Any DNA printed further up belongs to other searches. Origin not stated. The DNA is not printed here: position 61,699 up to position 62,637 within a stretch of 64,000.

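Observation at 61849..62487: Spo0A with a dead, half-deleted receiver but intact DNA-binding domain: likely a phosphorylation-independent master regulator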

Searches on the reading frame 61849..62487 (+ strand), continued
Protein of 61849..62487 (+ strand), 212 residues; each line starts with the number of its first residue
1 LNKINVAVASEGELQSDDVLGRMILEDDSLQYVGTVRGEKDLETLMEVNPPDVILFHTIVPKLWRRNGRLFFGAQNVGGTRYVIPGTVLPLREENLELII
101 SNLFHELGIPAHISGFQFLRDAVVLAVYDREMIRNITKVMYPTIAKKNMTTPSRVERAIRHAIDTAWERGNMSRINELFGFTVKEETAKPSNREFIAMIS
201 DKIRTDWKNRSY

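Call 12: find_encoding_contigs(protein=P0006, flank=10000, max_places=4)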
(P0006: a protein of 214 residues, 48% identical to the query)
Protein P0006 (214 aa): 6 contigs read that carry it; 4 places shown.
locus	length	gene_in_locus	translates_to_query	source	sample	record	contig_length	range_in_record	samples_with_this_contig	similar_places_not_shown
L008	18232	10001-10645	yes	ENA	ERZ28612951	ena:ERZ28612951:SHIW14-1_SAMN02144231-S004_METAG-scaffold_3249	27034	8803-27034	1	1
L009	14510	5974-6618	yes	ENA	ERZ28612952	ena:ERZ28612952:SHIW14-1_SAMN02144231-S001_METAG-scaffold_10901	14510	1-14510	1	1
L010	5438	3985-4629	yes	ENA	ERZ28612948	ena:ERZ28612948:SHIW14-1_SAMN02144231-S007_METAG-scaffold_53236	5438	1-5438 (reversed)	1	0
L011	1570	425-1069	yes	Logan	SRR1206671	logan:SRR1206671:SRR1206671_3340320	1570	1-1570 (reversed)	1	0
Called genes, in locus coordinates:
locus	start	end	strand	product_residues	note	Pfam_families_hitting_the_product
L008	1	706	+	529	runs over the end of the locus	PF00009:GTP_EFTU, PF01926:MMR_HSR1 (faint), PF22042:EF-G_D2, PF03144:GTP_EFTU_D2, PF16658:RF3_C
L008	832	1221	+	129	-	PF03780:Asp23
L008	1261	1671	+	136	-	PF01029:NusB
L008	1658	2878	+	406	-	PF13742:tRNA_anti_2, PF01336:tRNA_anti-codon, PF02601:Exonuc_VII_L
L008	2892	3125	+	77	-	PF02609:Exonuc_VII_S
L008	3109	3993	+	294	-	PF00348:polyprenyl_synt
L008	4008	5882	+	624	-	PF13292:DXP_synthase_N, PF02779:Transket_pyr, PF02780:Transketolase_C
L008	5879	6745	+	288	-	PF01479:S4, PF01728:FtsJ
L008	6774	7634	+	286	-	PF01513:NAD_kinase, PF20143:NAD_kinase_C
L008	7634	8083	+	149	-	PF01316:Arg_repressor, PF02863:Arg_repressor_C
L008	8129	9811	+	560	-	PF02463:SMC_N, PF13175:AAA_15 (weak), PF13476:AAA_23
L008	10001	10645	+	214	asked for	PF08769:Spo0A_C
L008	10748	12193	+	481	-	PF08323:Glyco_transf_5, PF13439:Glyco_transf_4 (faint), PF00534:Glycos_transf_1, PF13692:Glyco_trans_1_4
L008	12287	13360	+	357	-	PF00154:RecA_N, PF08423:Rad51, PF06745:ATPase (weak), PF21096:RecA_C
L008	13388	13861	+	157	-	PF21982:RecX_HTH1, PF02631:RecX_HTH2, PF21981:RecX_HTH3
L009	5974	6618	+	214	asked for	PF08769:Spo0A_C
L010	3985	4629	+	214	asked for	PF08769:Spo0A_C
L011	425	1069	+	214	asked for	PF08769:Spo0A_C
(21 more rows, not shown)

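Call 23: find_encoding_contigs(protein=P0003, flank=10000, max_places=2)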
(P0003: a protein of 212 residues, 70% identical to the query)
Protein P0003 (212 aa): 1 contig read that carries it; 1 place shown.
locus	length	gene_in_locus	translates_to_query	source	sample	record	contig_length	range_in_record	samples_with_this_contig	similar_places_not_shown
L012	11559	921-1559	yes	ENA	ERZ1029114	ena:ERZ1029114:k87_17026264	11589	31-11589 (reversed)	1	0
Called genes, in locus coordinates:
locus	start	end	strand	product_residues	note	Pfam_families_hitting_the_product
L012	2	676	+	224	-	?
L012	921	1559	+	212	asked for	PF08769:Spo0A_C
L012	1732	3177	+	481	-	PF08323:Glyco_transf_5, PF13439:Glyco_transf_4 (weak), PF00534:Glycos_transf_1, PF13692:Glyco_trans_1_4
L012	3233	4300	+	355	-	PF00154:RecA_N, PF08423:Rad51, PF21096:RecA_C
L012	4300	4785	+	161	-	PF21982:RecX_HTH1, PF02631:RecX_HTH2 (weak), PF21981:RecX_HTH3 (weak)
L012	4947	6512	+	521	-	PF12072:RNase_Y_N, PF00013:KH_1 (weak), PF22891:KH_PNO1_2nd (faint), PF01966:HD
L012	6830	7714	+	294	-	PF02899:Phage_int_SAM_1, PF13102:Phage_int_SAM_5 (faint), PF13495:Phage_int_SAM_4 (weak), PF00589:Phage_integrase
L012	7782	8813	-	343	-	PF00793:DAHP_synth_1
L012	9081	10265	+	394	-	PF00266:Aminotran_5, PF01212:Beta_elim_lyase, PF01041:DegT_DnrJ_EryC1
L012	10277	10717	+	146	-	PF01592:NifU_N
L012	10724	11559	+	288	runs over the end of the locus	?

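Call 24: find_encoding_contigs(protein=P0005, flank=10000, max_places=2)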
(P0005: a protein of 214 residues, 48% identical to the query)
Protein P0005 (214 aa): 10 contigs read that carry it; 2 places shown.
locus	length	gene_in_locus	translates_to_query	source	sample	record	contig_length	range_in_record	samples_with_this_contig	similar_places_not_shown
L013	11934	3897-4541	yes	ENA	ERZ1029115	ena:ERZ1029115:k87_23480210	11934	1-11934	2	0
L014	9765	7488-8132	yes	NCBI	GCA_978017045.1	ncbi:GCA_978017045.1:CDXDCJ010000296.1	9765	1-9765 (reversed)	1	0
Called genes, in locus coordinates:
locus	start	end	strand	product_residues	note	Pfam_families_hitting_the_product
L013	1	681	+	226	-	?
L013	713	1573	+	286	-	PF01513:NAD_kinase, PF20143:NAD_kinase_C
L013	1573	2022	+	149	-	PF01316:Arg_repressor, PF02863:Arg_repressor_C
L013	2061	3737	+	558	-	PF02463:SMC_N, PF13175:AAA_15 (weak), PF13476:AAA_23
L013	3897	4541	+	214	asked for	PF08769:Spo0A_C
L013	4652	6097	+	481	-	PF08323:Glyco_transf_5, PF13439:Glyco_transf_4 (faint), PF00534:Glycos_transf_1, PF13692:Glyco_trans_1_4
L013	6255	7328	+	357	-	PF00154:RecA_N, PF08423:Rad51, PF06745:ATPase (weak), PF21096:RecA_C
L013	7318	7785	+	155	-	PF21982:RecX_HTH1, PF02631:RecX_HTH2, PF21981:RecX_HTH3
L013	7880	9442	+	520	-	PF12072:RNase_Y_N, PF01966:HD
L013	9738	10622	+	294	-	PF02899:Phage_int_SAM_1, PF13495:Phage_int_SAM_4 (weak), PF00589:Phage_integrase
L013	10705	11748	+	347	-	PF00793:DAHP_synth_1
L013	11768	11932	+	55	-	?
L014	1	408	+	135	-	?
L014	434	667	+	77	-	PF02609:Exonuc_VII_S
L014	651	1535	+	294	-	PF00348:polyprenyl_synt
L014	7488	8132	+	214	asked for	PF08769:Spo0A_C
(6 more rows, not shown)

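Call 25: find_encoding_contigs(protein=P0002, flank=10000, max_places=2)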
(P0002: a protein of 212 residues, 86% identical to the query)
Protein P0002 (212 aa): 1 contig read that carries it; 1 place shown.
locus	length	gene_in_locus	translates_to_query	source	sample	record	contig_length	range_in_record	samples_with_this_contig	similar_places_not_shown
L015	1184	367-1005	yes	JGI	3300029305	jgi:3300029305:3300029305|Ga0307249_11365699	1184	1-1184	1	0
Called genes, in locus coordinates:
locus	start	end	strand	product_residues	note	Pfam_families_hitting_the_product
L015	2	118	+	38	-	?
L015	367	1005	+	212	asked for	PF08769:Spo0A_C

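Call 26: find_encoding_contigs(protein=P0010, flank=10000, max_places=2)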
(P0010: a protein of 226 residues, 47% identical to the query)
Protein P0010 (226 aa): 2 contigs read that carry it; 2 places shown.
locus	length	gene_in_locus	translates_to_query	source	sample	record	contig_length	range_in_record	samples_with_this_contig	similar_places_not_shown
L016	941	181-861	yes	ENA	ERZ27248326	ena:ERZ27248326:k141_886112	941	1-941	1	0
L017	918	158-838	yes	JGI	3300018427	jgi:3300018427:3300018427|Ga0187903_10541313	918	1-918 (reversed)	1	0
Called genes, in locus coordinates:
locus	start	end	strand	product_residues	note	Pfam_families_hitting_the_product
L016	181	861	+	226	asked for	PF08769:Spo0A_C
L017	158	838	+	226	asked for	PF08769:Spo0A_C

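Call 35: predict_structure(alignment_id=A2)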
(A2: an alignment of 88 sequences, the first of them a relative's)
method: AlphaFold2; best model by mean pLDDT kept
length: 212 residues; sequences in the alignment: 88
mean_pLDDT: 75.4   pTM: 0.54
mean pLDDT of the five models: 75.4, 74.9, 74.9, 73.1, 69.8
residues with pLDDT >= 90: 51; 70-90: 105; 50-70: 24; < 50: 32
segments of 3 or more residues with pLDDT < 50: 61-91
pLDDT, mean of each block of 10 residues (from residue 1): 79 71 79 82 80 73 43 31 33 72 89 91 90 91 92 96 89 77 61 92 78 52
secondary structure, 60 per line:
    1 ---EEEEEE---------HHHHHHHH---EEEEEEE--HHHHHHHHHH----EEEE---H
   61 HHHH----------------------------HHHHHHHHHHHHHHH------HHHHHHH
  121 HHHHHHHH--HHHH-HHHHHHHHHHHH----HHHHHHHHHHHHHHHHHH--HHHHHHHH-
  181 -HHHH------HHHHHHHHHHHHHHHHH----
elements in order: E4-9 H19-26 E30-36 H39-48 E53-56 H60-64 H93-107 H114-128 H131-134 H136-147 H152-169 H172-179 H182-185 H192-208

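Call 55: search_protein_families(library=pfam, proteins=[L003:7909-9030:+, L003:9078-9866:+, L003:10001-10801:+, L001:10694-12187:+], max_evalue=0.001)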
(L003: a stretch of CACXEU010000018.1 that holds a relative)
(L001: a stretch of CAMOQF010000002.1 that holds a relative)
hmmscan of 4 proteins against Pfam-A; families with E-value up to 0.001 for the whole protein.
L003:7909-9030:+ (373 aa): 2 families
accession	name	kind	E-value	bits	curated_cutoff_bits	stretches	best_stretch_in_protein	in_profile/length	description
PF05580.18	Peptidase_S55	-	1.1e-73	248.2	25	1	167-370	2-208/210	SpoIVB peptidase S55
PF17820.7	PDZ_6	-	0.00082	19.5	27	0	109-148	14-53/54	PDZ domain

L003:9078-9866:+ (262 aa): 3 families
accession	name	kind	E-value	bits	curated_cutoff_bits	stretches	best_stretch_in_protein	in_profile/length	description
PF00498.31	FHA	-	1.8e-16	60.7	20.7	1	188-251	2-66/67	FHA domain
PF07179.17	SseB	-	1.1e-13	51.9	21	1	24-144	1-119/124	SseB protein N-terminal domain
PF16697.10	Yop-YscD_cpl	-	7.9e-05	23.3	33.2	1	179-246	11-78/94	Inner membrane component of T3SS, cytoplasmic domain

L003:10001-10801:+ (266 aa): 2 families
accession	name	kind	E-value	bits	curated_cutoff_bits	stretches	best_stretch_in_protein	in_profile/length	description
PF08769.17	Spo0A_C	-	2.1e-45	153.5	25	1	155-258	1-104/104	Sporulation initiation factor Spo0A C terminal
PF00072.30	Response_reg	-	9.3e-24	84.2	30.2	1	6-120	1-110/111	Response regulator receiver domain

L001:10694-12187:+ (497 aa): 6 families
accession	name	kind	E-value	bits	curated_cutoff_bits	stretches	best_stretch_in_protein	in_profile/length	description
PF08323.17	Glyco_transf_5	-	1.4e-85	287.2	22.7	1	19-254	1-238/239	Starch synthase catalytic domain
PF00534.26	Glycos_transf_1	-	9.3e-12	45.3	26.4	1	302-454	7-154/172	Glycosyl transferases group 1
PF13692.12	Glyco_trans_1_4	-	2.9e-09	37.8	27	1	315-445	4-129/142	Glycosyl transferases group 1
PF13439.12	Glyco_transf_4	-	7e-06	26.6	28.5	1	119-242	50-150/170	Glycosyltransferase Family 4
PF13579.12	Glyco_trans_4_4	-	0.00011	23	29.7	1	119-240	53-142/158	Glycosyl transferase 4-like domain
PF20706.3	GT4-conflict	-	0.00027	20.5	26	0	308-485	196-383/385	Family 4 Glycosyltransferase in conflict systems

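Call 62: fold_search(model_id=the predicted structure, library=pdb)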
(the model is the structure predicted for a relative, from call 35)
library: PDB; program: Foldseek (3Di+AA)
matches with E <= 10: 375; with E <= 0.001: 7
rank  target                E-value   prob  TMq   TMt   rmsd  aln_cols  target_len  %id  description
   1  1fc3_A                1.8e-11  1.00  0.52  0.91   1.3       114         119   54  THE CRYSTAL STRUCTURE OF TRANS-ACTIVATION DOMAIN OF THE SPORULATION RESPONSE REGULATOR, SPO0A (released 2000-11-08)
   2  1fc3_C                3.8e-11  1.00  0.51  0.91   1.4       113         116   55  THE CRYSTAL STRUCTURE OF TRANS-ACTIVATION DOMAIN OF THE SPORULATION RESPONSE REGULATOR, SPO0A (released 2000-11-08)
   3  1lq1_D                6.5e-11  1.00  0.48  0.94   1.0       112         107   53  DNA Complexed Structure of the Key Transcription Factor Initiating Development in Sporulation Bacteria (released 2002-08-23)
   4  1fc3_B                3.4e-10  1.00  0.46  0.94   1.7       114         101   49  THE CRYSTAL STRUCTURE OF TRANS-ACTIVATION DOMAIN OF THE SPORULATION RESPONSE REGULATOR, SPO0A (released 2000-11-08)
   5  1lq1_C                6.5e-10  1.00  0.50  0.93   1.3       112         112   54  DNA Complexed Structure of the Key Transcription Factor Initiating Development in Sporulation Bacteria (released 2002-08-23)
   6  1lq1_A                7.4e-10  1.00  0.48  0.93   1.8       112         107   52  DNA Complexed Structure of the Key Transcription Factor Initiating Development in Sporulation Bacteria (released 2002-08-23)
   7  1lq1_B                1.5e-09  1.00  0.47  0.95   1.0       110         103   54  DNA Complexed Structure of the Key Transcription Factor Initiating Development in Sporulation Bacteria (released 2002-08-23)
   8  1s8n                  4.3e-02  0.33  0.18  0.19  13.3       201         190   16  Crystal structure of Rv1626 from Mycobacterium tuberculosis (released 2004-09-21)
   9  1sd5                  4.8e-02  0.28  0.17  0.19  13.2       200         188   17  Crystal structure of Rv1626 (released 2004-09-21)
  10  5o8y_C                2.1e-01  0.18  0.21  0.22  18.7       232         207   11  Conformational dynamism for DNA interaction in Salmonella typhimurium RcsB response regulator. (released 2017-11-15)
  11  5o8z_B                4.6e-01  0.10  0.20  0.20  13.7       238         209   12  Conformational dynamism for DNA interaction in Salmonella typhimurium RcsB response regulator. (released 2017-11-15)
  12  6zj2_D                5.5e-01  0.14  0.24  0.25  13.2       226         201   12  Structure of RcsB from Salmonella enterica serovar Typhimurium bound to promoter rprA in the presence of phosphomimeti (released 2021-02-17)
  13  7vem_A                5.8e-01  0.28  0.15  0.11   6.9        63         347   13  the NADPH-assisted quinone oxidoreductase from Phytophthora capsici (released 2021-11-10)
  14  9ksn_C                6.2e-01  0.33  0.14  0.10   7.2        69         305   19  Crystal structure of meso-diaminopimelate dehydrogenase from Bacillus thermozeamaize mutant M9 complexed with NADP+ (released 2025-05-21)
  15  3m2t_A                6.2e-01  0.33  0.15  0.10   8.2        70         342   18  The crystal structure of dehydrogenase from Chromobacterium violaceum (released 2010-04-07)
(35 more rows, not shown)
